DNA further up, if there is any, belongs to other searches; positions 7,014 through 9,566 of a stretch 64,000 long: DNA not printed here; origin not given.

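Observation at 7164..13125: Non-canonical trp-like operon: RAM protein - trpC - trpF - RibD-C reductase - divergent TrpD-like - cytoplasmic Mo/W enzyme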

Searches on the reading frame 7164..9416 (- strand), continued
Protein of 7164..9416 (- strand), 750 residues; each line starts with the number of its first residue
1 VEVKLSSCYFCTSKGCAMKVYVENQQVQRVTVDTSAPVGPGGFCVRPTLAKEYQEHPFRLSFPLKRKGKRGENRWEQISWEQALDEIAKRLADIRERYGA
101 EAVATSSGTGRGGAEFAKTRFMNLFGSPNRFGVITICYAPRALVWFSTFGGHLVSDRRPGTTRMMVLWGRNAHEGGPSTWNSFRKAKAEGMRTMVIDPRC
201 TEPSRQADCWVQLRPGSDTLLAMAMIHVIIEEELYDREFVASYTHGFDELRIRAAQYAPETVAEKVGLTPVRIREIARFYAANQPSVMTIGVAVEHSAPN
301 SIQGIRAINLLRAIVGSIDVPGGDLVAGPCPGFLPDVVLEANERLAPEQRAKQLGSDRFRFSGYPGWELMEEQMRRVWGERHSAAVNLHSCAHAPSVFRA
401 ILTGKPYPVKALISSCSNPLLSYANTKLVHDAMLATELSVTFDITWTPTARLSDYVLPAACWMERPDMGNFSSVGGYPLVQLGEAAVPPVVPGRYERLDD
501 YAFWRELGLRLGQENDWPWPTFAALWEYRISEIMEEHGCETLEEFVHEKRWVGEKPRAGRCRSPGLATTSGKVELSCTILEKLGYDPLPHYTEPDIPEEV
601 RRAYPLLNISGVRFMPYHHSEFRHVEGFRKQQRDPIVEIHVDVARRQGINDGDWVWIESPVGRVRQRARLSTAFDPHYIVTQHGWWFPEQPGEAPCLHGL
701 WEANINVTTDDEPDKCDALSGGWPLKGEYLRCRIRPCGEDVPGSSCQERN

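Call 23: search_solved_structures(query=window:7164-9416:-, max_evalue=1e-60, show_alignments=2)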
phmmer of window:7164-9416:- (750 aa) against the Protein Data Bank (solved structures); distinct sequences matched with E-value up to 1e-60: 2.
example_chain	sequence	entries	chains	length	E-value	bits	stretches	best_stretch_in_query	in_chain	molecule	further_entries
2e7z_A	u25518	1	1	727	1.9e-116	393.2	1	15-694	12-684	Acetylene hydratase Ahy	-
2vpw_A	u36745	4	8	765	1.2e-65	225.1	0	15-327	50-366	THIOSULFATE REDUCTASE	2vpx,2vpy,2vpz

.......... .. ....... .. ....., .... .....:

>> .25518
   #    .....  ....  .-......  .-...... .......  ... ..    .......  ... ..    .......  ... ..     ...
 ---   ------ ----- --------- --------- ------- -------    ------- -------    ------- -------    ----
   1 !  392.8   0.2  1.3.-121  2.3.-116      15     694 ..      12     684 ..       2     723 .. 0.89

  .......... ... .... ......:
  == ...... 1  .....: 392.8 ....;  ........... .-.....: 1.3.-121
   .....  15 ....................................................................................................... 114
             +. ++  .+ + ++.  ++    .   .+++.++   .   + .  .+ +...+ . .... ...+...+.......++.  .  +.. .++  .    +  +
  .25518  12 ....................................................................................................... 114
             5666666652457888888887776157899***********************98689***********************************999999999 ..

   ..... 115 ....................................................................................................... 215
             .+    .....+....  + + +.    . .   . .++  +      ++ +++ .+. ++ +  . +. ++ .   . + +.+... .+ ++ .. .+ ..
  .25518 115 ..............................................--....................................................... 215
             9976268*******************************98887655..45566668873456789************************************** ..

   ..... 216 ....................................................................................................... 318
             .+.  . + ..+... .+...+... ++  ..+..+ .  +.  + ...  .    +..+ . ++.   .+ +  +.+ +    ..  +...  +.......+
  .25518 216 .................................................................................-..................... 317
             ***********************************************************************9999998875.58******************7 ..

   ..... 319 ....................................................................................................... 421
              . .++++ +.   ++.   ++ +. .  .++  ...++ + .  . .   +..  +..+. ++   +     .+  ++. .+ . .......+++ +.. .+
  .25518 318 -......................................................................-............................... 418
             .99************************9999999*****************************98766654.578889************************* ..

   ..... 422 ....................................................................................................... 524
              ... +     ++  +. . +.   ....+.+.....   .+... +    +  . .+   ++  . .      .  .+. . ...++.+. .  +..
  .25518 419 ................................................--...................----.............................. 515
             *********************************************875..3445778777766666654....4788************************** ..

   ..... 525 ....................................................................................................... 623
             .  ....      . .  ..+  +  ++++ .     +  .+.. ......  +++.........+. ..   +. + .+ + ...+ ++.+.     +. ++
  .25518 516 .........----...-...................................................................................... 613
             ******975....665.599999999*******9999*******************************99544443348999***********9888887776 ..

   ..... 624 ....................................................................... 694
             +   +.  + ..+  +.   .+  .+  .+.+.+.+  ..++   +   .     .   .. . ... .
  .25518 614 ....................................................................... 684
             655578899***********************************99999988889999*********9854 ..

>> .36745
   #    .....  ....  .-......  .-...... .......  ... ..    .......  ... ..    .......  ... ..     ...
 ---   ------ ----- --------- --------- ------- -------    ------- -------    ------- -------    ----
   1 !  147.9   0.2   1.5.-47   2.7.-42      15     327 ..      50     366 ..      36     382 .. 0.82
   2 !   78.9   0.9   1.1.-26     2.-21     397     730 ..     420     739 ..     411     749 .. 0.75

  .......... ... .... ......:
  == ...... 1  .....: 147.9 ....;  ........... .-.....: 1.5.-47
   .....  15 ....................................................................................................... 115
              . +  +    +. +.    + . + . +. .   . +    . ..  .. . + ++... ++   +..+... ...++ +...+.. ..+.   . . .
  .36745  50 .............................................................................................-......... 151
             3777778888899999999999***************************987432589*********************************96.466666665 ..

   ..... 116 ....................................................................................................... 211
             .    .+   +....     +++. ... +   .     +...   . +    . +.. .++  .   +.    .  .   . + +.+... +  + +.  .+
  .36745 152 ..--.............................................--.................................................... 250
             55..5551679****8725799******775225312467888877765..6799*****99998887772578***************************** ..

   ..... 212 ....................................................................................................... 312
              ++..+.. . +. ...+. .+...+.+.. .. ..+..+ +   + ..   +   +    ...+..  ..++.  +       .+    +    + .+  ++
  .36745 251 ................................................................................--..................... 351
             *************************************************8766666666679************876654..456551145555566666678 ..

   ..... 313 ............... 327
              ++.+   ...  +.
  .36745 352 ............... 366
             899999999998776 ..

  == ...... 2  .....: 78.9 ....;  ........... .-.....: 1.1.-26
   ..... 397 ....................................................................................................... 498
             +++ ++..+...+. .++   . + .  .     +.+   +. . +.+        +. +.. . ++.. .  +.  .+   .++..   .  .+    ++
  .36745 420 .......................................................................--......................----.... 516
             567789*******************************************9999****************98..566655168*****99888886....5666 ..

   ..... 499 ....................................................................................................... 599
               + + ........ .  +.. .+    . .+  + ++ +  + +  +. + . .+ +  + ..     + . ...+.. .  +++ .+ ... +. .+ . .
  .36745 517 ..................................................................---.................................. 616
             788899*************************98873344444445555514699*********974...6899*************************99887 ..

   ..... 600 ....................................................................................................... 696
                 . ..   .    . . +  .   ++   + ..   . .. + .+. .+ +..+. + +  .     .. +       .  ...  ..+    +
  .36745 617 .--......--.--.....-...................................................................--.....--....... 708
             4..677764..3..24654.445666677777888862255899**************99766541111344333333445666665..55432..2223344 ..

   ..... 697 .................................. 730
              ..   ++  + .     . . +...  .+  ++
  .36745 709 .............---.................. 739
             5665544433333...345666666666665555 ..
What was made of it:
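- On Acetylene hydratase: Four Cys residues are present at positions 8, 11, 16 and 44 (call 23). Both align with Gly (call 23).
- Closest known: Acetylene hydratase of Pelobacter acetylenicus. Same: Cytoplasmic and single-subunit, with an N-terminal [4Fe-4S] and a Cys ligand to the metal (call 23).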
